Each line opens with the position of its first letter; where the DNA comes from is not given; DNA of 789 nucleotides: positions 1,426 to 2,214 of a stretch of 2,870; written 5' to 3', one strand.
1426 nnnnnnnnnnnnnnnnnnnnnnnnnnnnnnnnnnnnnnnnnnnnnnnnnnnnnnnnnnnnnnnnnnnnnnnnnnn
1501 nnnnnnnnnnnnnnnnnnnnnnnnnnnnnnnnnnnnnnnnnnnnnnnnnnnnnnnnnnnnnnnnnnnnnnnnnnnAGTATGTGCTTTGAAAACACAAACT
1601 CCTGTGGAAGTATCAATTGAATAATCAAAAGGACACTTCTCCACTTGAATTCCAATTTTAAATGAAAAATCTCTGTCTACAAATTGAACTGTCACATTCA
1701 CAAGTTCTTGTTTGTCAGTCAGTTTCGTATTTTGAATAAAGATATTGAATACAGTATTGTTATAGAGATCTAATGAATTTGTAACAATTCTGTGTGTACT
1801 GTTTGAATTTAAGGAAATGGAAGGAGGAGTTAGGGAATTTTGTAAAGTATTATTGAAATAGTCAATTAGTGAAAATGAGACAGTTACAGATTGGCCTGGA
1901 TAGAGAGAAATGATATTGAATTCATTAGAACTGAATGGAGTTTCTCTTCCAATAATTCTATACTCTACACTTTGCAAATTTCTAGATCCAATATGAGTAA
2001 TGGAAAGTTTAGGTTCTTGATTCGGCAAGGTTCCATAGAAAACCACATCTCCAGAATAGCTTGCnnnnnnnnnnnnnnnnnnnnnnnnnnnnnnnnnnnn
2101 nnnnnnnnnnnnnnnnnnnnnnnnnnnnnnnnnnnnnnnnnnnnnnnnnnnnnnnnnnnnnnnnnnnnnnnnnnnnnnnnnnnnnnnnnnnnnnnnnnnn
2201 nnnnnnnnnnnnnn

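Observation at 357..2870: Unusual architecture: Pmp-like beta-helix ectodomain fused through one TM helix to an active TKL kinase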

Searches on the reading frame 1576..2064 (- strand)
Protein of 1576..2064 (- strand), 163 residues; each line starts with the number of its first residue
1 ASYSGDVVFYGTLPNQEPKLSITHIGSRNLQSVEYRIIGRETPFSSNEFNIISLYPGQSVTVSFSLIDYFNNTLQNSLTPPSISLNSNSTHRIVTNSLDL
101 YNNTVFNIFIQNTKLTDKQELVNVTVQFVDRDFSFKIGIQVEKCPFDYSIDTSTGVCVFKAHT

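Call 69: predict_structure(alignment_id=A3)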
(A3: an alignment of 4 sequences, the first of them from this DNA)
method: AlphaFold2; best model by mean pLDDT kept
length: 163 residues; sequences in the alignment: 4
mean_pLDDT: 62.4   pTM: 0.58
mean pLDDT of the five models: 62.4, 62.2, 61.9, 58.1, 56.6
residues with pLDDT >= 90: 0; 70-90: 64; 50-70: 68; < 50: 31
segments of 3 or more residues with pLDDT < 50: 1-24, 45-47
pLDDT, mean of each block of 10 residues (from residue 1): 24 31 52 70 49 78 72 60 62 71 77 65 59 67 82 82 60
secondary structure, 60 per line:
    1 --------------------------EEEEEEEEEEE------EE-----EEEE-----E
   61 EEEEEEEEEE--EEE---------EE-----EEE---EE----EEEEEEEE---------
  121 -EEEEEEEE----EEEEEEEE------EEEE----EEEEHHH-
elements in order: E27-37 E51-54 E60-70 E73-75 E92-94 E104-111 E122-129 E134-141 E148-151 E156-159
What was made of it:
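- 1639..1986 (-): Membrane-proximal all-β domain (about aa 295-410) with a conserved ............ signature. It is predicted to be an Ig-like/Big-type β-sandwich. AF2 model 2, pLDDT 62 (call 69).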
